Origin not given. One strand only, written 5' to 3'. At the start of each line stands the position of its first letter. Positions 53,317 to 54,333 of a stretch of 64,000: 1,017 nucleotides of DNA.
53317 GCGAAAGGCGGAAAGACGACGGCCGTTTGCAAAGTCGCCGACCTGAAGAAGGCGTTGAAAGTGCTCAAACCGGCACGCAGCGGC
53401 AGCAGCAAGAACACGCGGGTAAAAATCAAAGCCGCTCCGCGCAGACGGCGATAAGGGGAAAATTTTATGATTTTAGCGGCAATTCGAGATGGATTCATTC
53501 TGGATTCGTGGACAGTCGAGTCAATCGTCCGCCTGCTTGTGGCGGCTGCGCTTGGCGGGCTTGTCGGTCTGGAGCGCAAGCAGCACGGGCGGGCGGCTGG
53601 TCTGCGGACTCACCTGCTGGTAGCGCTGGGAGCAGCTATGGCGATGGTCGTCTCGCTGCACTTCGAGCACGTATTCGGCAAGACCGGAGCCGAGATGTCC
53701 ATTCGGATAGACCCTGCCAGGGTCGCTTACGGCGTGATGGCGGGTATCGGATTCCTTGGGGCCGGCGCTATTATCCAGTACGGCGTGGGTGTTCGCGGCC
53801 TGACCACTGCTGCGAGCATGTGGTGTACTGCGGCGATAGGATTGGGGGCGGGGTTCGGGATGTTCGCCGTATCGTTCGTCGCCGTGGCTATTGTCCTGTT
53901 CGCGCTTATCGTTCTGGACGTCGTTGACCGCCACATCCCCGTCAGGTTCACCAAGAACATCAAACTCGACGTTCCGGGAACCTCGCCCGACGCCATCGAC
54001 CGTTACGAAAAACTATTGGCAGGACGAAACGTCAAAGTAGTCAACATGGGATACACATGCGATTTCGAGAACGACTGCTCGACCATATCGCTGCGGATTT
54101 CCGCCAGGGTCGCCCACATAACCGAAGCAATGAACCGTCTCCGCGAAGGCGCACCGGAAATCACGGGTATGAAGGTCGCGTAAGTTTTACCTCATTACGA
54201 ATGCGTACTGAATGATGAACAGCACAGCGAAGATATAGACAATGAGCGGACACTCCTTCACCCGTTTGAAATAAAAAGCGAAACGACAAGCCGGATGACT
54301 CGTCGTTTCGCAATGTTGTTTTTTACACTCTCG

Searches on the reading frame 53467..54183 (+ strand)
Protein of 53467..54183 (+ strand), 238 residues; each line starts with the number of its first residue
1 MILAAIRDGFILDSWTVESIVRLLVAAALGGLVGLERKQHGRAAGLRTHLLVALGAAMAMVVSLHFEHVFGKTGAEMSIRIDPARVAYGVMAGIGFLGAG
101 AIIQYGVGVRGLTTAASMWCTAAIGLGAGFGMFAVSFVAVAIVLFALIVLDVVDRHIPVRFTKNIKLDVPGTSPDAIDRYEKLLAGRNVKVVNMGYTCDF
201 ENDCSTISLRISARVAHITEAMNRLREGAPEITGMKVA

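Call 12: search_protein_families(library=pfam, proteins=[window:53467-54183:+])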
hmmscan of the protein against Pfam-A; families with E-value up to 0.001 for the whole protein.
window:53467-54183:+ (238 aa): 1 family
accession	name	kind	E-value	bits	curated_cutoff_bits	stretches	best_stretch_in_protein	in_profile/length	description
PF02308.21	MgtC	-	2.9e-35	121.7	31.4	1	23-155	1-120/121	MgtC family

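Call 30: find_encoding_contigs(protein=window:53467-54183:+, flank=10000, max_places=10)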
Protein window:53467-54183:+ (238 aa): 1 contig read that carries it; 1 place shown.
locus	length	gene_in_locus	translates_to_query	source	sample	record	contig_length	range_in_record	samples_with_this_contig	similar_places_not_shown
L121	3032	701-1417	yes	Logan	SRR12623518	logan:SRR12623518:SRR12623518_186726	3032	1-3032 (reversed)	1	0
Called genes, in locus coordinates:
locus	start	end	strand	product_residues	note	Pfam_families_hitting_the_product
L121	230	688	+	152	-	PF01842:ACT, PF13291:ACT_4 (faint), PF13840:ACT_7 (faint), PF19571:ACT_8, PF22468:ACT_9 (faint), PF22629:ACT_AHAS_ss (faint)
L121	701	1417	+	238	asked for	PF02308:MgtC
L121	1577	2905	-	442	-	PF01041:DegT_DnrJ_EryC1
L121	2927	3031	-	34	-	?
